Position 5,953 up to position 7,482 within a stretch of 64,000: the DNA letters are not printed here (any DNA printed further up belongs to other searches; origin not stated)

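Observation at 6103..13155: Compact divergent cassette: alpha-oxoamine synthase + KS/dead-KS pair | FAAL + two ACPs + hotdog thioesterase (candidate sphingoid-base / amino-ketone lipid pathway)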

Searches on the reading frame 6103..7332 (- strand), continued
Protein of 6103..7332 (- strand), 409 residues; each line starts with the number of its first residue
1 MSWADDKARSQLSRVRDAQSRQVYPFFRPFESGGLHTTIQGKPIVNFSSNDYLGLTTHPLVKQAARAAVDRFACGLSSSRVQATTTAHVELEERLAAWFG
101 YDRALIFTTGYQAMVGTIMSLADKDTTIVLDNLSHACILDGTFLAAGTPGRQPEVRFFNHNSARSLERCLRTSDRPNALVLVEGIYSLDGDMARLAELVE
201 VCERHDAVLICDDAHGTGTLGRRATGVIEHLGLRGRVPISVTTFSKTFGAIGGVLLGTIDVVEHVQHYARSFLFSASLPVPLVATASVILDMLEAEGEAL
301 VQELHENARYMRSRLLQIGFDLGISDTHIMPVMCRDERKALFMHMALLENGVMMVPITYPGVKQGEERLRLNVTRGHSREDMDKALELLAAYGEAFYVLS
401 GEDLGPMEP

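Call 77: search_protein_families(library=ncbifam, proteins=[P0361, P0362, P0363, P0367, P0375, P0383, P0385, P0386, P0373, P0374], max_evalue=1e-60)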
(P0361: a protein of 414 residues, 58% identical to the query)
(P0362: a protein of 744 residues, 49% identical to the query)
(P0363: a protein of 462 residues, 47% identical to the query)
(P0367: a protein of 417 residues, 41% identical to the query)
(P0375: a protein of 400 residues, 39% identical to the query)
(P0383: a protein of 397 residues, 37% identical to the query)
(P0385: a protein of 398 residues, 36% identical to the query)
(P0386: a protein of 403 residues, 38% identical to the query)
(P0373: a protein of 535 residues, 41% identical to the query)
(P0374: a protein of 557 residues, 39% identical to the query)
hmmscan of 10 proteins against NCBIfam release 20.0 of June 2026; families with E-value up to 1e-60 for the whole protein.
P0361 (414 aa): 8 families
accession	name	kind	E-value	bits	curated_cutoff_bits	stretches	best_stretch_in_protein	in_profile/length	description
TIGR00858.1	bioF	equivalog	5.5e-93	311.6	426.45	1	39-394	13-364/365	8-amino-7-oxononanoate synthase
NF047599.1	SerpalmtaseBetaP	equivalog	9e-83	278.1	500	1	17-397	11-389/394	serine palmitoyltransferase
NF047600.1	SerpalmtaseCFB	equivalog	4.6e-82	275.8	640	1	17-397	12-388/395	serine palmitoyltransferase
TIGR01825.1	gly_Cac_T_rel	subfamily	4e-80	269.3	535.4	1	22-397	7-378/385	BioF/Kbl family PLP-dependent acyltransferase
NF005394.0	PRK06939.1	equivalog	2.6e-79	266.8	460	1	18-395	11-388/397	glycine C-acetyltransferase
TIGR01822.1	2am3keto_CoA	equivalog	1.3e-71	241.6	493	1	42-394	33-383/393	glycine C-acetyltransferase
NF047603.1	SerpalmtaseAlphaP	equivalog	3.7e-65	220.1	670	1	41-398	39-393/399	serine palmitoyltransferase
TIGR01821.1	5aminolev_synth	equivalog_domain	1.1e-63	215.6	338.55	1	21-396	12-392/402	5-aminolevulinate synthase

P0362 (744 aa): 8 families
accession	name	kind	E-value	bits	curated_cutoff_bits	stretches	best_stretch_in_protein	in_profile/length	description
TIGR00858.1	bioF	equivalog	1.4e-101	339.9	426.45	1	32-389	11-364/365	8-amino-7-oxononanoate synthase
TIGR01825.1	gly_Cac_T_rel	subfamily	3.6e-99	332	535.4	1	19-399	9-385/385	BioF/Kbl family PLP-dependent acyltransferase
NF047600.1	SerpalmtaseCFB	equivalog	1.5e-98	330.1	640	1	9-397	9-393/395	serine palmitoyltransferase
NF047599.1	SerpalmtaseBetaP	equivalog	1.6e-92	310.3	500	1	36-396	37-393/394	serine palmitoyltransferase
NF005394.0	PRK06939.1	equivalog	3.3e-91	306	460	1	8-399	6-397/397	glycine C-acetyltransferase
NF047603.1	SerpalmtaseAlphaP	equivalog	7.2e-75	252.1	670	1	38-399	41-399/399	serine palmitoyltransferase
TIGR01822.1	2am3keto_CoA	equivalog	1.1e-74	251.8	493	1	37-399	32-393/393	glycine C-acetyltransferase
TIGR01821.1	5aminolev_synth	equivalog_domain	1.2e-63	215.4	338.55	1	42-397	45-398/402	5-aminolevulinate synthase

P0363 (462 aa): 8 families
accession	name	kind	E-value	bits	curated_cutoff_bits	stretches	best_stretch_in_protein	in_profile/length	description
TIGR00858.1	bioF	equivalog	3.8e-95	318.7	426.45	1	33-388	12-364/365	8-amino-7-oxononanoate synthase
TIGR01825.1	gly_Cac_T_rel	subfamily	2.7e-91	306.1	535.4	1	14-398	4-385/385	BioF/Kbl family PLP-dependent acyltransferase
NF047600.1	SerpalmtaseCFB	equivalog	8e-90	301.3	640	1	4-396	5-393/395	serine palmitoyltransferase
NF005394.0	PRK06939.1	equivalog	1.7e-88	297.1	460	1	10-398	8-397/397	glycine C-acetyltransferase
NF047599.1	SerpalmtaseBetaP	equivalog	1.2e-84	284.4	500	1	6-395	5-393/394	serine palmitoyltransferase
TIGR01822.1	2am3keto_CoA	equivalog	1e-75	255.1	493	1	32-398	29-393/393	glycine C-acetyltransferase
TIGR01821.1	5aminolev_synth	equivalog_domain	1.6e-65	221.6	338.55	1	40-397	43-399/402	5-aminolevulinate synthase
NF047603.1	SerpalmtaseAlphaP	equivalog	1.8e-63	214.6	670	1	42-393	45-394/399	serine palmitoyltransferase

P0367 (417 aa): 8 families
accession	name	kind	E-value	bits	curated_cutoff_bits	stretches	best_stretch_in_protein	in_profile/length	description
NF047600.1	SerpalmtaseCFB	equivalog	3.2e-113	378.4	640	1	3-414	3-392/395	serine palmitoyltransferase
TIGR01825.1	gly_Cac_T_rel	subfamily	1.1e-108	363.3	535.4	1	16-417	5-385/385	BioF/Kbl family PLP-dependent acyltransferase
TIGR00858.1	bioF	equivalog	2.2e-108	362.3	426.45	1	33-407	11-364/365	8-amino-7-oxononanoate synthase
NF005394.0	PRK06939.1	equivalog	6.9e-102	341.1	460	1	13-417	10-397/397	glycine C-acetyltransferase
NF047599.1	SerpalmtaseBetaP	equivalog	3.4e-90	302.6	500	1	5-413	3-392/394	serine palmitoyltransferase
TIGR01822.1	2am3keto_CoA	equivalog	7.4e-80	268.8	493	1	16-417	9-393/393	glycine C-acetyltransferase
TIGR01821.1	5aminolev_synth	equivalog_domain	9.7e-71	238.7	338.55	1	12-409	7-392/402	5-aminolevulinate synthase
NF047603.1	SerpalmtaseAlphaP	equivalog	3.5e-68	230.1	670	1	30-417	32-399/399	serine palmitoyltransferase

P0375 (400 aa): 9 families
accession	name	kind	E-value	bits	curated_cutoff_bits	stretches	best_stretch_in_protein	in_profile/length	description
TIGR00858.1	bioF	equivalog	1.2e-122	409.2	426.45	1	33-388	6-362/365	8-amino-7-oxononanoate synthase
NF047600.1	SerpalmtaseCFB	equivalog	1.3e-122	409.3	640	1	18-399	13-394/395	serine palmitoyltransferase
TIGR01825.1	gly_Cac_T_rel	subfamily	2.3e-122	408.4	535.4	1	20-399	5-384/385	BioF/Kbl family PLP-dependent acyltransferase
NF005394.0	PRK06939.1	equivalog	3.1e-117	391.7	460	1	12-399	5-396/397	glycine C-acetyltransferase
TIGR01822.1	2am3keto_CoA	equivalog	5e-94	315.4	493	1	23-399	12-392/393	glycine C-acetyltransferase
NF047599.1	SerpalmtaseBetaP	equivalog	4.6e-91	305.4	500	1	18-397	15-393/394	serine palmitoyltransferase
TIGR01821.1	5aminolev_synth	equivalog_domain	3.6e-88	296.1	338.55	1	11-390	2-390/402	5-aminolevulinate synthase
NF047603.1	SerpalmtaseAlphaP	equivalog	1.5e-73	247.8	670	1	42-398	39-397/399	serine palmitoyltransferase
NF005526.0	PRK07179.1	equivalog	3e-67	227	428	1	47-397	53-399/407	alpha-hydroxyketone-type quorum-sensing autoinducer synthase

P0383 (397 aa): 9 families
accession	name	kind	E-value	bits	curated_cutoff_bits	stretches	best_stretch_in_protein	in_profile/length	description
NF047600.1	SerpalmtaseCFB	equivalog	2e-161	537.1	640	1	5-390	4-389/395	serine palmitoyltransferase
TIGR01825.1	gly_Cac_T_rel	subfamily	2.9e-115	385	535.4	1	17-396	6-385/385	BioF/Kbl family PLP-dependent acyltransferase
NF005394.0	PRK06939.1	equivalog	4.1e-110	368.2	460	1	15-396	12-397/397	glycine C-acetyltransferase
TIGR00858.1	bioF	equivalog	1e-108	363.4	426.45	1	30-386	7-364/365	8-amino-7-oxononanoate synthase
NF047599.1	SerpalmtaseBetaP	equivalog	1.6e-108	362.9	500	1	33-393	34-393/394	serine palmitoyltransferase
NF047603.1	SerpalmtaseAlphaP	equivalog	1.7e-94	316.8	670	1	37-396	40-399/399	serine palmitoyltransferase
TIGR01822.1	2am3keto_CoA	equivalog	1.6e-89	300.6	493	1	19-396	12-393/393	glycine C-acetyltransferase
TIGR01821.1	5aminolev_synth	equivalog_domain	5.5e-85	285.6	338.55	1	45-393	46-397/402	5-aminolevulinate synthase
NF005526.0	PRK07179.1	equivalog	3.4e-65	220.2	428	1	42-392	52-398/407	alpha-hydroxyketone-type quorum-sensing autoinducer synthase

P0385 (398 aa): 8 families
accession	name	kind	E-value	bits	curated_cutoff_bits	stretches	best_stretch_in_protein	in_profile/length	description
NF047600.1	SerpalmtaseCFB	equivalog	4.5e-113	377.9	640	1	6-392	7-390/395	serine palmitoyltransferase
TIGR01825.1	gly_Cac_T_rel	subfamily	5.7e-108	361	535.4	1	16-397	6-385/385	BioF/Kbl family PLP-dependent acyltransferase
TIGR00858.1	bioF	equivalog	1e-103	346.9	426.45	1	29-387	7-364/365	8-amino-7-oxononanoate synthase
NF047599.1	SerpalmtaseBetaP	equivalog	1.3e-101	340.1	500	1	8-394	10-393/394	serine palmitoyltransferase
NF005394.0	PRK06939.1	equivalog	1.6e-101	340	460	1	13-397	11-397/397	glycine C-acetyltransferase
TIGR01822.1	2am3keto_CoA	equivalog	4e-91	305.9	493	1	17-397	11-393/393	glycine C-acetyltransferase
NF047603.1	SerpalmtaseAlphaP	equivalog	3.2e-82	276.3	670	1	36-393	37-395/399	serine palmitoyltransferase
TIGR01821.1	5aminolev_synth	equivalog_domain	1.1e-69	235.2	338.55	1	43-394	45-397/402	5-aminolevulinate synthase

P0386 (403 aa): 9 families
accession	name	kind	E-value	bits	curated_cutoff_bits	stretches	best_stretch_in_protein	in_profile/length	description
NF047600.1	SerpalmtaseCFB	equivalog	3.2e-136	454.1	640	1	12-386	13-386/395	serine palmitoyltransferase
TIGR01825.1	gly_Cac_T_rel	subfamily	7.3e-115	383.7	535.4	1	13-394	4-384/385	BioF/Kbl family PLP-dependent acyltransferase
TIGR00858.1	bioF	equivalog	1.3e-111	372.9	426.45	1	27-385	6-364/365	8-amino-7-oxononanoate synthase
NF005394.0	PRK06939.1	equivalog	1.9e-109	366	460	1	8-393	7-395/397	glycine C-acetyltransferase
NF047599.1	SerpalmtaseBetaP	equivalog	1.1e-108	363.4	500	1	21-392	21-393/394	serine palmitoyltransferase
TIGR01822.1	2am3keto_CoA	equivalog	3.1e-93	312.8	493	1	14-393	9-391/393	glycine C-acetyltransferase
NF047603.1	SerpalmtaseAlphaP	equivalog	6.1e-80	268.8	670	1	37-393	40-397/399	serine palmitoyltransferase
TIGR01821.1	5aminolev_synth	equivalog_domain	1.1e-68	232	338.55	1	40-393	43-398/402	5-aminolevulinate synthase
NF005526.0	PRK07179.1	equivalog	4.8e-62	209.8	428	1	45-392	57-399/407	alpha-hydroxyketone-type quorum-sensing autoinducer synthase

P0373 (535 aa): 9 families
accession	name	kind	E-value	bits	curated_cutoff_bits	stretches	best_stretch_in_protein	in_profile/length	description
NF047600.1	SerpalmtaseCFB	equivalog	4.4e-132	440.5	640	1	133-521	4-393/395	serine palmitoyltransferase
TIGR00858.1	bioF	equivalog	9.9e-119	396.3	426.45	1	159-513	8-364/365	8-amino-7-oxononanoate synthase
TIGR01825.1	gly_Cac_T_rel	subfamily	1.2e-113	379.7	535.4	1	147-522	8-384/385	BioF/Kbl family PLP-dependent acyltransferase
NF005394.0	PRK06939.1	equivalog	9.2e-113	376.9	460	1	145-523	14-397/397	glycine C-acetyltransferase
NF047599.1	SerpalmtaseBetaP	equivalog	2.5e-111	372.1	500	1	144-520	14-393/394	serine palmitoyltransferase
TIGR01822.1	2am3keto_CoA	equivalog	3.1e-97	326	493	1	167-523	33-393/393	glycine C-acetyltransferase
NF047603.1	SerpalmtaseAlphaP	equivalog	5.5e-92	308.5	670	1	132-523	2-399/399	serine palmitoyltransferase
TIGR01821.1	5aminolev_synth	equivalog_domain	2.5e-72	244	338.55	1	170-522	43-399/402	5-aminolevulinate synthase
NF005526.0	PRK07179.1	equivalog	1.6e-61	208.1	428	1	173-516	55-395/407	alpha-hydroxyketone-type quorum-sensing autoinducer synthase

P0374 (557 aa): 8 families
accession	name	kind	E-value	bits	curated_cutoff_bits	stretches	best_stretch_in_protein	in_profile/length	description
NF047600.1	SerpalmtaseCFB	equivalog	2.1e-140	467.9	640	1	162-554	6-393/395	serine palmitoyltransferase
NF047599.1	SerpalmtaseBetaP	equivalog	2.1e-111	372.4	500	1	175-553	18-393/394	serine palmitoyltransferase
TIGR01825.1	gly_Cac_T_rel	subfamily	7.3e-107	357.4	535.4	1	175-556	9-385/385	BioF/Kbl family PLP-dependent acyltransferase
NF005394.0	PRK06939.1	equivalog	3.7e-102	342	460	1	172-556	14-397/397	glycine C-acetyltransferase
TIGR00858.1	bioF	equivalog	5.9e-101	337.8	426.45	1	185-546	7-364/365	8-amino-7-oxononanoate synthase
NF047603.1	SerpalmtaseAlphaP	equivalog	1.6e-85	287.2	670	1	193-556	39-399/399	serine palmitoyltransferase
TIGR01822.1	2am3keto_CoA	equivalog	2.3e-83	280.3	493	1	174-556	12-393/393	glycine C-acetyltransferase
TIGR01821.1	5aminolev_synth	equivalog_domain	8.3e-74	248.8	338.55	1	198-553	44-397/402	5-aminolevulinate synthase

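Call 79: find_related_loci(query=P0362, collection=metagenome_contigs, flank=10000)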
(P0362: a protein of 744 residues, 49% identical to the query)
Query P0362 (744 aa) in metagenome_contigs; peptide patterns used: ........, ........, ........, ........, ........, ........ (x = any residue, [..] = any of these).
72 stretches matched a pattern; 9 encode a relative of the query (tblastn E <= 1e-3); 9 distinct loci.
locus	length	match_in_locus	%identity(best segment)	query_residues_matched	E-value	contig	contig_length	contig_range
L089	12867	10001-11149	39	16-400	3e-78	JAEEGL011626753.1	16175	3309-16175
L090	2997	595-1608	38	40-382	8e-60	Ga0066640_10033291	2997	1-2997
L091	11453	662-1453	38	37-306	8e-51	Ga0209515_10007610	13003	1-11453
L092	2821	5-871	34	95-389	1e-49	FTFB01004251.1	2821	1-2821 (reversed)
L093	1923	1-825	34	106-382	3e-38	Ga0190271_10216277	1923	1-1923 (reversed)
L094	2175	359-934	31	473-667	3e-18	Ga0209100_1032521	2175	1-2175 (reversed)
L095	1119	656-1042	30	473-604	4e-14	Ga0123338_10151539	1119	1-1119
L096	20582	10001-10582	28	466-664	2e-17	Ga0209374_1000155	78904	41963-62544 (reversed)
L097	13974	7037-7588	28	475-660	2e-10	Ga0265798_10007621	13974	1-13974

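Call 92: find_encoding_contigs(protein=P0055, flank=10000, max_places=1)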
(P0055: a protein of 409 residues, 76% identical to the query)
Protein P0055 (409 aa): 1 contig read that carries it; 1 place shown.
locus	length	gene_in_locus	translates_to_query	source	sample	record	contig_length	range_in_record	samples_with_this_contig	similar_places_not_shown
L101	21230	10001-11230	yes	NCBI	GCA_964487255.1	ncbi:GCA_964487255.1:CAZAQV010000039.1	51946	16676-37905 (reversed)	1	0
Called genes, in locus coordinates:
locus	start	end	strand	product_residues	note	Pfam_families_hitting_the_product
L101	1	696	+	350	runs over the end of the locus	PF02086:MethyltransfD12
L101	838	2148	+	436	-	PF01773:Nucleos_tra2_N, PF07670:Gate, PF07662:Nucleos_tra2_C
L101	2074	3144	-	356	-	-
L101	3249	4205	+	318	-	PF04055:Radical_SAM, PF06968:BATS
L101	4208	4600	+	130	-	-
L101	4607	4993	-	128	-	PF13279:4HBT_2, PF03061:4HBT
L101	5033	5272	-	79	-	PF00550:PP-binding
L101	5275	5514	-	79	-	PF00550:PP-binding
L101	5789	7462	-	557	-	PF00501:AMP-binding, PF23024:AMP-dom_DIP2-like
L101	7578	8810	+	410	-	PF00109:ketoacyl-synt, PF02801:Ketoacyl-synt_C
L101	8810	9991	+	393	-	PF00109:ketoacyl-synt, PF02801:Ketoacyl-synt_C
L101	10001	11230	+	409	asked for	PF00155:Aminotran_1_2, PF01053:Cys_Met_Meta_PP (weak), PF01212:Beta_elim_lyase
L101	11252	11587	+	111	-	PF09723:Zn_ribbon_8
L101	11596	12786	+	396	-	PF03219:TLC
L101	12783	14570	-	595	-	PF07602:DUF1565 (weak), PF22842:Pel9A-like_beta_helix (weak), PF13229:Beta_helix (faint)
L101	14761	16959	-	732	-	-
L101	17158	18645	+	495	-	-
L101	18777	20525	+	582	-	PF01839:FG-GAP (faint), PF13517:FG-GAP_3 (faint), PF25292:Beta-prop_CGLA (faint), PF21348:RGL11_C (faint)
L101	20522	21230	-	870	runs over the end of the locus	PF13385:Laminin_G_3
